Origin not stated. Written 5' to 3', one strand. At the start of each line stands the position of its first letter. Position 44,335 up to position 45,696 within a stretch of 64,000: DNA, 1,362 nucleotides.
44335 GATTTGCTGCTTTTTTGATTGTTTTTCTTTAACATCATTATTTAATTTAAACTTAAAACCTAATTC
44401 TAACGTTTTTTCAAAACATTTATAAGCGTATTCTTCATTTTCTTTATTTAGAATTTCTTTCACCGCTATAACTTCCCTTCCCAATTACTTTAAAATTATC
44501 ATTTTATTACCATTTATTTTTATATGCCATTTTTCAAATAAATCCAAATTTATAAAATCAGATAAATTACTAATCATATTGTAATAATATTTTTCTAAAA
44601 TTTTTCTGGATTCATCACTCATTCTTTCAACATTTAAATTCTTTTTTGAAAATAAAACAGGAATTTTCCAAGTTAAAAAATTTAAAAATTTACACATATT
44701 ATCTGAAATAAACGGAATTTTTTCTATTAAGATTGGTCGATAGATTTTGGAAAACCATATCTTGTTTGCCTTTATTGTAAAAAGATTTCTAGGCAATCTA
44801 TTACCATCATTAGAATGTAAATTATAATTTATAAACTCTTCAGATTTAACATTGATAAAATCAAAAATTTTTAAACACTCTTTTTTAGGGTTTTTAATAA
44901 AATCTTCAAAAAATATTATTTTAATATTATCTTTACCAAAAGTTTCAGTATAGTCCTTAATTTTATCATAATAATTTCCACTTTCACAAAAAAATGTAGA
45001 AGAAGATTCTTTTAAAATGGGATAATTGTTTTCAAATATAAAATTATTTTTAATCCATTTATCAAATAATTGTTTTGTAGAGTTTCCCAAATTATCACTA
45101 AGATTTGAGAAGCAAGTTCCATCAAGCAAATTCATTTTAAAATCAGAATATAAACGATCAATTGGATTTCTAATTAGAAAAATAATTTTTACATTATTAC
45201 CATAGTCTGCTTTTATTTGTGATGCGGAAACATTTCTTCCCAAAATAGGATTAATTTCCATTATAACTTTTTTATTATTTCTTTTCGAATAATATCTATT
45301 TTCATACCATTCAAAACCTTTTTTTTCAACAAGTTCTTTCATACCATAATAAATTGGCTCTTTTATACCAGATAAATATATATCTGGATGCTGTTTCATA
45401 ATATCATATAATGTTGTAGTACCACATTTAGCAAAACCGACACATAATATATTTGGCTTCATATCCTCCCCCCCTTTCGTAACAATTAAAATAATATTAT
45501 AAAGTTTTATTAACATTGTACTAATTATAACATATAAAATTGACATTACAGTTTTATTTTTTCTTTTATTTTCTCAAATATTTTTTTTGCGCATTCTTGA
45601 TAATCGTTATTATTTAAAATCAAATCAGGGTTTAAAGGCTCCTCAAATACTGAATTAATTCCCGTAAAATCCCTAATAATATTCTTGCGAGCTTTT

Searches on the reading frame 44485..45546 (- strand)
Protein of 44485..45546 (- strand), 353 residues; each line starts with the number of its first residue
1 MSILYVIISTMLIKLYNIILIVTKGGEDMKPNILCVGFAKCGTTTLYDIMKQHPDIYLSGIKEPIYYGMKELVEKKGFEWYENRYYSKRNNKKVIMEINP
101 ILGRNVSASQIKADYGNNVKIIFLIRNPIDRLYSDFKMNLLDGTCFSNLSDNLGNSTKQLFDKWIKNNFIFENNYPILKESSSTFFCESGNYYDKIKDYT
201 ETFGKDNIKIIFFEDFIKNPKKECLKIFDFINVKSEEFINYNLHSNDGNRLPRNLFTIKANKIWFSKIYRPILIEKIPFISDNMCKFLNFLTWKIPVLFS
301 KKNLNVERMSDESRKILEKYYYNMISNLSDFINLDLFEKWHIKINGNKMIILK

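Call 3: search_protein_families(library=pfam, proteins=[window:44485-45546:-])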
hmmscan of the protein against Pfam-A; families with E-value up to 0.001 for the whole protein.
window:44485-45546:- (353 aa): 2 families
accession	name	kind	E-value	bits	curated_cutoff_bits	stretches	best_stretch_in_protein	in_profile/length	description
PF00685.33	Sulfotransfer_1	-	3e-17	63.3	22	1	31-238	2-188/255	Sulfotransferase domain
PF13469.12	Sulfotransfer_3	-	3.3e-11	44.3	27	0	31-82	1-54/216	Sulfotransferase family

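Call 4: search_protein_families(library=ncbifam, proteins=[window:44485-45546:-])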
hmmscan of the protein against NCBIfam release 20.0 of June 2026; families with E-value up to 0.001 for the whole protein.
window:44485-45546:- (353 aa): 0 families

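Call 10: find_related_loci(query=window:44485-45462:-, collection=genome_contigs, flank=10000)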
Query window:44485-45462:- (325 aa) in genome_contigs; peptide patterns used: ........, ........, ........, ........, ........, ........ (x = any residue, [..] = any of these).
64 stretches matched a pattern; 1 encode a relative of the query (tblastn E <= 1e-3); 1 distinct loci.
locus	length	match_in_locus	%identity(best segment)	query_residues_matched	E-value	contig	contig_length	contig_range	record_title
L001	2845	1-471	99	169-325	4e-100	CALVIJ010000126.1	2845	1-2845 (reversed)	MAG: uncultured Bacilli bacterium isolate BRZ_T__bin41 genome assembly, contig: BRZ_T__NODE_58944_length_2845_cov_4.1058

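Call 11: find_homologous_proteins(query=window:44485-45462:-)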
Query window:44485-45462:- (325 aa): 68 proteins with E <= 0.001 among 1245 candidates.
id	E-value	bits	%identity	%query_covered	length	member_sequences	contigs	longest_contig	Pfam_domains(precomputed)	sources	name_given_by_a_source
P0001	9.4e-215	730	100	100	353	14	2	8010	PF13469.13,PF00685.34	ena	-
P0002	5.3e-156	537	73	97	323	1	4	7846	PF13469.13,PF00685.34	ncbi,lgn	-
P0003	8.9e-156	536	72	97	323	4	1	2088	PF13469.13,PF00685.34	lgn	-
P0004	2.2e-154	532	72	97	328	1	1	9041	PF13469.13,PF00685.34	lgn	-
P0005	1.1e-152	526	70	97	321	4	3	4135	PF13469.13,PF00685.34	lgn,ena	-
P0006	1.3e-151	523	71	100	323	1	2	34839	PF13469.13,PF00685.34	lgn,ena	-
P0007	2.7e-151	521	70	97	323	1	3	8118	PF13469.13,PF00685.34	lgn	-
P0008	5.6e-147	507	70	97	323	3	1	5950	PF13469.13,PF00685.34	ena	-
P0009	2.7e-146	505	68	97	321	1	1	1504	PF13469.13,PF00685.34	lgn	-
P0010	3.4e-146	505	68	98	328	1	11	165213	PF13469.13,PF00685.34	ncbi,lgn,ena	-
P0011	1.3e-145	503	68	98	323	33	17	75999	PF13469.13,PF00685.34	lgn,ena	-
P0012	2.2e-144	499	68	98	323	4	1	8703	PF13469.13,PF00685.34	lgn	-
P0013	6.1e-144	497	67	97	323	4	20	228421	PF13469.13,PF00685.34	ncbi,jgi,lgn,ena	-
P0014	1.5e-139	483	68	97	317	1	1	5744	PF13469.13,PF00685.34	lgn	-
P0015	1.3e-138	480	69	97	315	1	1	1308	PF13469.13,PF00685.34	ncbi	-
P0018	1.9e-132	460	61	97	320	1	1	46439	PF13469.13,PF00685.34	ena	-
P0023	8.5e-100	352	50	97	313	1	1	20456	PF13469.13,PF00685.34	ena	-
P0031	4.0e-88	314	49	97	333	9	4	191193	PF13469.13,PF00685.34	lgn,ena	-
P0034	6.3e-81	290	46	98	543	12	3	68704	PF13469.13,PF08282.19,PF00685.34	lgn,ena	-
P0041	3.5e-59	219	40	96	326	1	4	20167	PF13469.13,PF00685.34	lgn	-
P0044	2.8e-44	170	37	96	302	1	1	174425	PF13469.13,PF00685.34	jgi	-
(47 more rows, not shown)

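Call 12: find_encoding_contigs(protein=P0013, flank=10000, max_places=3)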
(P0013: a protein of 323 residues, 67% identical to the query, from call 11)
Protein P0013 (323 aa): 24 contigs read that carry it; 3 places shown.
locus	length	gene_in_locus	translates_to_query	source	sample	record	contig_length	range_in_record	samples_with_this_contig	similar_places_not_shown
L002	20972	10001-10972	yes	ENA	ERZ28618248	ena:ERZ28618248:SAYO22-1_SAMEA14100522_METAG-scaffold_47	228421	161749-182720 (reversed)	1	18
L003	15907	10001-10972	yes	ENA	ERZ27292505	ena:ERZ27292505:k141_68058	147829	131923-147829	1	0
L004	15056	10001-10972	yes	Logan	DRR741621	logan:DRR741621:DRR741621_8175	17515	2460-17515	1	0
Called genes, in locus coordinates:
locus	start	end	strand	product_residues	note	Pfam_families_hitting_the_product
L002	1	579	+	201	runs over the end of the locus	-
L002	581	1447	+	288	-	PF01509:TruB_N, PF16198:TruB_C_2 (weak)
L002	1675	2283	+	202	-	-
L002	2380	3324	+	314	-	PF00535:Glycos_transf_2, PF10111:Glyco_tranf_2_2, PF13641:Glyco_tranf_2_3, PF12804:NTP_transf_3 (weak)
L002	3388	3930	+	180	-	PF01765:RRF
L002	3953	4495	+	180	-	PF00149:Metallophos (weak), PF12850:Metallophos_2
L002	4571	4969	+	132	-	PF01029:NusB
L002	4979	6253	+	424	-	PF13742:tRNA_anti_2, PF01336:tRNA_anti-codon, PF02601:Exonuc_VII_L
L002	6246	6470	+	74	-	PF02609:Exonuc_VII_S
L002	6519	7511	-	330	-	PF00595:PDZ (weak), PF13180:PDZ_2, PF17820:PDZ_6, PF05580:Peptidase_S55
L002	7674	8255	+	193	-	-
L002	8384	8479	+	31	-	-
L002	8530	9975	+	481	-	PF13328:HD_4, PF01966:HD, PF04607:RelA_SpoT, PF02824:TGS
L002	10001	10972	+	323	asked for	PF00685:Sulfotransfer_1, PF13469:Sulfotransfer_3 (faint)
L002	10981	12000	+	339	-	PF00579:tRNA-synt_1b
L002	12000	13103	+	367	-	PF00591:Glycos_transf_3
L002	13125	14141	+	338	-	PF08240:ADH_N, PF16912:Glu_dehyd_C (weak)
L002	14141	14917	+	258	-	PF08282:Hydrolase_3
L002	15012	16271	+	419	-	PF00579:tRNA-synt_1b, PF22421:SYY_C-terminal, PF01479:S4 (weak)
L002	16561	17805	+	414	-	PF00579:tRNA-synt_1b, PF22421:SYY_C-terminal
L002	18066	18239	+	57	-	-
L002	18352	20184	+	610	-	PF00501:AMP-binding, PF13193:AMP-binding_C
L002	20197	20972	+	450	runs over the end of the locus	PF06941:NT5C (weak), PF01553:Acyltransferase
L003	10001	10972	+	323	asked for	PF00685:Sulfotransfer_1, PF13469:Sulfotransfer_3 (faint)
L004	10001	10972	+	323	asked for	PF00685:Sulfotransfer_1, PF13469:Sulfotransfer_3 (faint)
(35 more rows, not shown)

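Call 13: find_encoding_contigs(protein=P0031, flank=10000, max_places=2)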
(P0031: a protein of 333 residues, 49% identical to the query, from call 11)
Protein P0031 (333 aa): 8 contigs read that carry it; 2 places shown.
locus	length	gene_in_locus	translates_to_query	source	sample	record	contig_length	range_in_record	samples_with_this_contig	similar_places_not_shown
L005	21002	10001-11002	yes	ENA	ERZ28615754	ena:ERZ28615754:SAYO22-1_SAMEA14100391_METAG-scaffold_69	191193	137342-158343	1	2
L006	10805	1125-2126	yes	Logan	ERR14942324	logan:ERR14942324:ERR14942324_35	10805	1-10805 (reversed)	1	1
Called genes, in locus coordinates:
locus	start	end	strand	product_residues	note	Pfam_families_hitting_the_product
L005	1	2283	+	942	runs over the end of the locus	PF00005:ABC_tran (faint), PF02463:SMC_N (faint), PF03193:RsgA_GTPase (faint), PF13191:AAA_16 (faint), PF13304:AAA_21 (faint), PF13555:AAA_29 (faint), PF17760:UvrA_inter, PF17755:UvrA_DNA-bind, +2 more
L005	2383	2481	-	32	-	-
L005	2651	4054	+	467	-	PF21799:MurD-like_N (weak), PF08245:Mur_ligase_M, PF02875:Mur_ligase_C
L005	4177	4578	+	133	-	-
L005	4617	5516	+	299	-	-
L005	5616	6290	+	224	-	-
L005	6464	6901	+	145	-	PF00571:CBS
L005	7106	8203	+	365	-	PF01594:AI-2E_transport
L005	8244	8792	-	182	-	PF21537:DUF1980_C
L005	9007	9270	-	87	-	-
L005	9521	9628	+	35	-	-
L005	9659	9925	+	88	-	-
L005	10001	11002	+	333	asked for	PF00685:Sulfotransfer_1, PF13469:Sulfotransfer_3 (faint)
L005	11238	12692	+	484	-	PF01406:tRNA-synt_1e, PF01921:tRNA-synt_1f (faint), PF09334:tRNA-synt_1g (faint), PF09190:DALR_2 (weak), PF23493:CysS_C (weak)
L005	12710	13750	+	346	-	PF13228:DUF4037 (weak)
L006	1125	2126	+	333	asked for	PF00685:Sulfotransfer_1, PF13469:Sulfotransfer_3 (faint)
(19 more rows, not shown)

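Call 16: find_related_loci(query=A1, collection=genome_contigs, flank=10000)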
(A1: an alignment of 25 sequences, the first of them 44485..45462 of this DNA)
Query A1 (325 aa) in genome_contigs; peptide patterns used: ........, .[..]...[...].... (x = any residue, [..] = any of these).
82 stretches matched a pattern; 40 encode a relative of the query (tblastn E <= 1e-3); 40 distinct loci.
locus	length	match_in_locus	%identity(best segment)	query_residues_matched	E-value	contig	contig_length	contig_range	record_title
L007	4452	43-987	73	1-315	4e-161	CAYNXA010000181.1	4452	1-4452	MAG TPA_asm: uncultured Oscillospiraceae bacterium isolate SRP350583_co2_451 genome assembly, contig: NODE_29384_length_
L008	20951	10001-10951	67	1-317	2e-145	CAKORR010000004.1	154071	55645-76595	MAG: uncultured Bacilli bacterium isolate REFINED_METABAT215_TOP10_CONTIGS_1500_ASSEMBLY_K77_MERGED__Hadza_MoBio_hadza-A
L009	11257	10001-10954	32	1-313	9e-52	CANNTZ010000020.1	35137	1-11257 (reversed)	MAG: uncultured Oscillospiraceae bacterium isolate REFINED_METABAT215_TOP10_CONTIGS_1500_ASSEMBLY_K77_MERGED__Hadza_MoBi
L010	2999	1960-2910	33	1-312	1e-51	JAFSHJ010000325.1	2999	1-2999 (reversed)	MAG: Oscillospiraceae bacterium isolate RGIG3144 Goat_Rectum.Co__c2840397, whole genome shotgun sequence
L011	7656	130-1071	34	1-312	9e-52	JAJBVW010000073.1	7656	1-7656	MAG: Oscillospiraceae bacterium isolate U_127220 U_127220=NODE_1668_length_7656_cov_7.236548, whole genome shotgun seque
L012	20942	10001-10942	33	1-312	3e-51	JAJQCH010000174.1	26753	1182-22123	MAG: Oscillospiraceae bacterium isolate C.6_7 NODE_252_length_26753_cov_16.041277, whole genome shotgun sequence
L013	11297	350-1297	33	1-313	3e-51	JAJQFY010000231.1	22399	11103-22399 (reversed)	MAG: Oscillospiraceae bacterium isolate MO.B6_13 NODE_460_length_22399_cov_8.759667, whole genome shotgun sequence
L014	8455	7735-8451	36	1-232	2e-43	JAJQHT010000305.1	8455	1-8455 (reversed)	MAG: Oscillospiraceae bacterium isolate U.6_13 NODE_1192_length_8455_cov_5.200119, whole genome shotgun sequence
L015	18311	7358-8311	32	1-313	4e-49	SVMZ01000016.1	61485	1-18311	MAG: Oscillospiraceae bacterium isolate SIG526 NODE_11723_length_61485_cov_2.832133, whole genome shotgun sequence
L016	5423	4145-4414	64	3-94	2e-30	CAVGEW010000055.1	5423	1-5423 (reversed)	Agathobacter sp. isolate G02647-L1_cleanbin_000057 genome assembly, contig: Spades_G02647-L1_contig_7983, whole genome s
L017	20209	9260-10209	41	1-312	4e-44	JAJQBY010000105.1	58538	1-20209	MAG: Oscillospiraceae bacterium isolate C.5_7 NODE_75_length_58538_cov_10.294154, whole genome shotgun sequence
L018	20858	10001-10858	26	4-313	3e-29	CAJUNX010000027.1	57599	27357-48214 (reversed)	MAG TPA_asm: uncultured Roseburia sp. isolate MGBC161823 genome assembly, contig: MGBC161823.27, whole genome shotgun se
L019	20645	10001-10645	31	4-234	4e-29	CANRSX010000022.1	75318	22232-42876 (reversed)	MAG TPA_asm: uncultured Roseburia sp. isolate SRR15510239_bin.50_metawrap_v1.3_MAG genome assembly, contig: NODE.287_len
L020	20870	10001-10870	26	4-313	1e-25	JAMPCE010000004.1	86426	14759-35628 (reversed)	MAG: bacterium isolate NALB_7821a_3 Scaffold_#4__SCF_004___86426_bp, whole genome shotgun sequence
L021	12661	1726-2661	27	4-325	4e-25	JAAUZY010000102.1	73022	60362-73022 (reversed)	MAG: Lachnospiraceae bacterium isolate Mgla_MAG_31-bin_12 c_000000118750, whole genome shotgun sequence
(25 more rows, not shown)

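Call 19: find_encoding_contigs(protein=P0006, flank=9000, max_places=1)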
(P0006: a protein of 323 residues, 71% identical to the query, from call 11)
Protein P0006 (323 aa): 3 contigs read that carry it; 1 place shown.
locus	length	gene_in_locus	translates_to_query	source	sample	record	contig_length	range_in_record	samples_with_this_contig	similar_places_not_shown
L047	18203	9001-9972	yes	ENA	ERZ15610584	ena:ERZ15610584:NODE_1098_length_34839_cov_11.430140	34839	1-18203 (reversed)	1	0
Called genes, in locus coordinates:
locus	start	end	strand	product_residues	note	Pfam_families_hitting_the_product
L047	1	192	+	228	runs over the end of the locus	PF03848:TehB, PF05724:TPMT (faint), PF05175:MTS (weak), PF13489:Methyltransf_23, PF13847:Methyltransf_31, PF08241:Methyltransf_11, PF08242:Methyltransf_12, PF13649:Methyltransf_25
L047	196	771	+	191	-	-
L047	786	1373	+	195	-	PF13302:Acetyltransf_3, PF13420:Acetyltransf_4, PF00583:Acetyltransf_1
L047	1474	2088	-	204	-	-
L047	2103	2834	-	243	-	-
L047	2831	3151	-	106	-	-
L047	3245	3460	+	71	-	PF12844:HTH_19, PF01381:HTH_3, PF13560:HTH_31 (weak)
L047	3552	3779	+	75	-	PF12844:HTH_19, PF01381:HTH_3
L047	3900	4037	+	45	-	-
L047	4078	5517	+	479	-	PF13328:HD_4, PF01966:HD, PF04607:RelA_SpoT, PF02824:TGS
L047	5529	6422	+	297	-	PF01507:PAPS_reduct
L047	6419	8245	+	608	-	PF00009:GTP_EFTU, PF01926:MMR_HSR1 (weak), PF22594:GTP-eEF1A_C, PF01583:APS_kinase, PF08433:KTI12 (faint)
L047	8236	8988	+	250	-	PF01925:TauE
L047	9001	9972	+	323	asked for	PF00685:Sulfotransfer_1, PF13469:Sulfotransfer_3 (faint)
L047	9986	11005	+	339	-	PF00579:tRNA-synt_1b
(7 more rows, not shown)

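Call 20: find_encoding_contigs(protein=P0011, flank=9000, max_places=2)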
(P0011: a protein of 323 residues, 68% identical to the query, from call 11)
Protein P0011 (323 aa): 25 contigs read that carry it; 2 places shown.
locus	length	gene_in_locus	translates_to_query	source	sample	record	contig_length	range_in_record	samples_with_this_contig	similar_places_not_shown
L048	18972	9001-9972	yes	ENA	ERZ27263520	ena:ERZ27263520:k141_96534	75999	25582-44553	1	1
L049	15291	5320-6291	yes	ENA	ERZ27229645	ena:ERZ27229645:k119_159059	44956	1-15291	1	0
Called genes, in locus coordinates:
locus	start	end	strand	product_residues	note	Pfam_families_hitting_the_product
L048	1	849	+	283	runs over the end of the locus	PF02498:Bro-N (weak)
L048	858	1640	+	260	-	PF18742:DpnII-MboI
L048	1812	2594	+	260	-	PF00570:HRDC (faint), PF23457:LysM2_NFP (faint), PF23472:LysM2_CERK1_LYK3_4_5 (faint), PF01381:HTH_3 (faint), PF01476:LysM, PF22310:NMB0315_dom_I (faint), PF23446:LysM1_NFP_LYK (faint), PF01476:LysM, +3 more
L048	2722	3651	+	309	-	PF00665:rve, PF13683:rve_3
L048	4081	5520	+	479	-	PF13328:HD_4, PF01966:HD, PF04607:RelA_SpoT, PF02824:TGS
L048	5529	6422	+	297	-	PF01507:PAPS_reduct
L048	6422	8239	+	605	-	PF00009:GTP_EFTU, PF01926:MMR_HSR1 (faint), PF13671:AAA_33 (faint), PF22594:GTP-eEF1A_C, PF01583:APS_kinase, PF08433:KTI12 (weak)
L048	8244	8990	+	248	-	PF01925:TauE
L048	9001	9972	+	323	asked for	PF00685:Sulfotransfer_1, PF13469:Sulfotransfer_3 (faint)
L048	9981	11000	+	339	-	PF00579:tRNA-synt_1b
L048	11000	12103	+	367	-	PF00591:Glycos_transf_3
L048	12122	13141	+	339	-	PF08240:ADH_N, PF16912:Glu_dehyd_C (weak)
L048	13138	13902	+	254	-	PF00702:Hydrolase (faint), PF05116:S6PP (faint), PF08282:Hydrolase_3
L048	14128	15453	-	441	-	PF13518:HTH_28 (faint), PF13551:HTH_29 (weak)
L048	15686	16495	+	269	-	-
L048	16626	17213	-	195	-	PF00005:ABC_tran, PF13304:AAA_21 (faint)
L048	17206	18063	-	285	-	PF09084:NMT1, PF12974:Phosphonate-bd (weak), PF13379:NMT1_2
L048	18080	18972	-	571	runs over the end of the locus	PF00239:Resolvase, PF07508:Recombinase, PF13408:Zn_ribbon_recom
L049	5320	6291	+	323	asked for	PF00685:Sulfotransfer_1, PF13469:Sulfotransfer_3 (faint)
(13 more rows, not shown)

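Call 21: find_encoding_contigs(protein=P0018, flank=9000, max_places=1)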
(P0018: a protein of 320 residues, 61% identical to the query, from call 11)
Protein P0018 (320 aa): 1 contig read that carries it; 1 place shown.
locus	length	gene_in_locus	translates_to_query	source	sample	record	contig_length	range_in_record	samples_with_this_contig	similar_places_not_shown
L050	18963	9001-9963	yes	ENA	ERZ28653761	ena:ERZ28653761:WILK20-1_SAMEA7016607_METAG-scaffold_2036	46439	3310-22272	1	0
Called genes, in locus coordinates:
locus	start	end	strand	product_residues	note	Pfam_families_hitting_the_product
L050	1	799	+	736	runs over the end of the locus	PF01138:RNase_PH, PF03725:RNase_PH_C, PF03726:PNPase, PF01138:RNase_PH, PF03725:RNase_PH_C (weak), PF00013:KH_1 (weak), PF00575:S1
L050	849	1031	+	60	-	-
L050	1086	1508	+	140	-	PF12652:CotJB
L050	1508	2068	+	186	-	PF05067:Mn_catalase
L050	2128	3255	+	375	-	PF01757:Acyl_transf_3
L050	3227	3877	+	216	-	PF02390:Methyltransf_4, PF13847:Methyltransf_31 (weak)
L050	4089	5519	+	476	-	PF13328:HD_4, PF01966:HD, PF04607:RelA_SpoT, PF02824:TGS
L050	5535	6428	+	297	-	PF01507:PAPS_reduct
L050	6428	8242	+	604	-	PF00009:GTP_EFTU, PF01926:MMR_HSR1 (faint), PF22594:GTP-eEF1A_C, PF01583:APS_kinase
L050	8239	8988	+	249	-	PF01925:TauE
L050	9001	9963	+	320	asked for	PF00685:Sulfotransfer_1, PF13469:Sulfotransfer_3 (faint)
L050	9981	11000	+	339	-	PF00579:tRNA-synt_1b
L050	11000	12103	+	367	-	PF00591:Glycos_transf_3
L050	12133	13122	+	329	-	PF08240:ADH_N, PF16912:Glu_dehyd_C (weak)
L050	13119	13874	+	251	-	PF08282:Hydrolase_3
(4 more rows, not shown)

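Call 44: search_protein_families(library=pfam, proteins=[L008:10981-11997:+, L008:11991-13100:+, L002:13116-14138:+, L048:13138-13899:+], max_evalue=0.00001)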
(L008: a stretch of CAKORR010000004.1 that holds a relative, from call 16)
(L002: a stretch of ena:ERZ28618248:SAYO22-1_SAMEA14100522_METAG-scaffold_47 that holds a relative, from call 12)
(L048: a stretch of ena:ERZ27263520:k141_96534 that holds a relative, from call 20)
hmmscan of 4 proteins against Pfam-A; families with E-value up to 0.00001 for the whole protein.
L008:10981-11997:+ (339 aa): 1 family
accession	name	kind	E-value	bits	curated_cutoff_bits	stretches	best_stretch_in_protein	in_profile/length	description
PF00579.31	tRNA-synt_1b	-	1.2e-14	54.8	21.1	1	59-285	4-230/292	tRNA synthetases class I (W and Y)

L008:11991-13100:+ (370 aa): 1 family
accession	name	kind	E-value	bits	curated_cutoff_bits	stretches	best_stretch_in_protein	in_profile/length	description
PF00591.27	Glycos_transf_3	-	5.5e-32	111.8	27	1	90-345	3-251/253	Glycosyl transferase family, a/b domain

L002:13116-14138:+ (341 aa): 2 families
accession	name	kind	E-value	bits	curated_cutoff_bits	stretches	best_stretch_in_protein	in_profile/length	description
PF08240.17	ADH_N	-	4.9e-15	56.1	23.5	1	28-136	3-103/104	Alcohol dehydrogenase GroES-like domain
PF16912.11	Glu_dehyd_C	-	2.6e-07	30.8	34.9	1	161-338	21-210/211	Glucose dehydrogenase C-terminus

L048:13138-13899:+ (254 aa): 1 family
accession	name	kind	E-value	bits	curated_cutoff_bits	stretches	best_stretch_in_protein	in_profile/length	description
PF08282.18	Hydrolase_3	-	4e-25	89.4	20.9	1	4-243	1-247/255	haloacid dehalogenase-like hydrolase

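Call 51: search_solved_structures(query=A1, max_evalue=0.01, show_alignments=1)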
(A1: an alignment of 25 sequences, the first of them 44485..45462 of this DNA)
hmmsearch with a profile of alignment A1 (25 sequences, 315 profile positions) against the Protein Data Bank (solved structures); distinct sequences matched with E-value up to 0.01: 46.
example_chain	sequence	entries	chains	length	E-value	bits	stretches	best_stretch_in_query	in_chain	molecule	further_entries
3rnl_A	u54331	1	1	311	9.1e-31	110.7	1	3-308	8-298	Sulfotransferase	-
1t8t_A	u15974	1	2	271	4.3e-14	56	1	4-113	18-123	heparan sulfate D-glucosaminyl 3-O-sulfotransferase 3A1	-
1t8u_A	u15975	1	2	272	4.4e-14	55.9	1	4-113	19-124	heparan sulfate D-glucosaminyl 3-O-sulfotransferase 3A1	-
6xkg_B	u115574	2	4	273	4.4e-14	55.9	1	4-113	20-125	Heparan sulfate glucosamine 3-O-sulfotransferase 3A1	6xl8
3bd9_A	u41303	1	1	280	1.3e-12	51.1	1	4-207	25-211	Heparan sulfate glucosamine 3-O-sulfotransferase 5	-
7scd_A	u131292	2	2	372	3.7e-12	49.6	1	4-207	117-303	Thioredoxin 1,Heparan sulfate glucosamine 3-O-sulfotransferase 5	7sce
3uan_A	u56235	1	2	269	2.6e-10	43.5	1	4-114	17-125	Heparan sulfate glucosamine 3-O-sulfotransferase 1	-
1nst_A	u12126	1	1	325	3e-10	43.3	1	4-213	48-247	HEPARAN SULFATE N-DEACETYLASE/N-SULFOTRANSFERASE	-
1vkj_A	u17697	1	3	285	3.3e-10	43.2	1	4-114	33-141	heparan sulfate (glucosamine) 3-O-sulfotransferase 1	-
1zrh_A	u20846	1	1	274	4.1e-10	42.9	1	4-119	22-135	Heparan sulfate glucosamine 3-O-sulfotransferase 1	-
8ccy_A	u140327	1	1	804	9.2e-09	38.4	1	4-213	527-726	Bifunctional heparan sulfate N-deacetylase/N-sulfotransferase 1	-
8chs_A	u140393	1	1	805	9.2e-09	38.4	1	4-213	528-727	Bifunctional heparan sulfate N-deacetylase/N-sulfotransferase 1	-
9f6z_A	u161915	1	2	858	1.1e-08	38.1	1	4-213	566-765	Bifunctional heparan sulfate N-deacetylase/N-sulfotransferase 1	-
8cd0_A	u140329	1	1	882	1.3e-08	38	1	4-213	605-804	Bifunctional heparan sulfate N-deacetylase/N-sulfotransferase 1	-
5x2b_D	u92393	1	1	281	5.9e-05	25.9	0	161-210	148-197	Sulfotransferase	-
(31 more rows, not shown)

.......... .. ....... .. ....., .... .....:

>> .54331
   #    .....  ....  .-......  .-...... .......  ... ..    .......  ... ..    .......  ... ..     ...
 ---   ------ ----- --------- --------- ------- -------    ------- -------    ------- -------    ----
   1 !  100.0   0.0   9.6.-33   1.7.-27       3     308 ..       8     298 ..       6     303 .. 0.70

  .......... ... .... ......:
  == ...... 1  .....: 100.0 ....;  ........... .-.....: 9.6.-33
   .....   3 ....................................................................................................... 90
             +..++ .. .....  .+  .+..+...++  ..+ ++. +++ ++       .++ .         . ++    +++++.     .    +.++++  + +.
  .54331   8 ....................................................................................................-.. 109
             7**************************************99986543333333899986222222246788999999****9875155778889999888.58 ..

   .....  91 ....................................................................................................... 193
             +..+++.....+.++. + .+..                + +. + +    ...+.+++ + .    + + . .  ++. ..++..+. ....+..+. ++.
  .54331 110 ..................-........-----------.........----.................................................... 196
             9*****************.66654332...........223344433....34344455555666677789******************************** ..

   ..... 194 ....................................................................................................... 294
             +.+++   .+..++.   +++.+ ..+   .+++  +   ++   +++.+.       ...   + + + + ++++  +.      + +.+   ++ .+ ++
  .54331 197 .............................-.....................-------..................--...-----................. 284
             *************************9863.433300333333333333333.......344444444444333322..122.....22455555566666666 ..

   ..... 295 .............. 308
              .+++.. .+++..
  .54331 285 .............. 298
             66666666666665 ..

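Call 59: search_protein_families(library=padloc, proteins=[window:44485-45462:-], max_evalue=0.001)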
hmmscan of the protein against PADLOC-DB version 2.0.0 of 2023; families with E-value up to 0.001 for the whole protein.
window:44485-45462:- (325 aa): 0 families
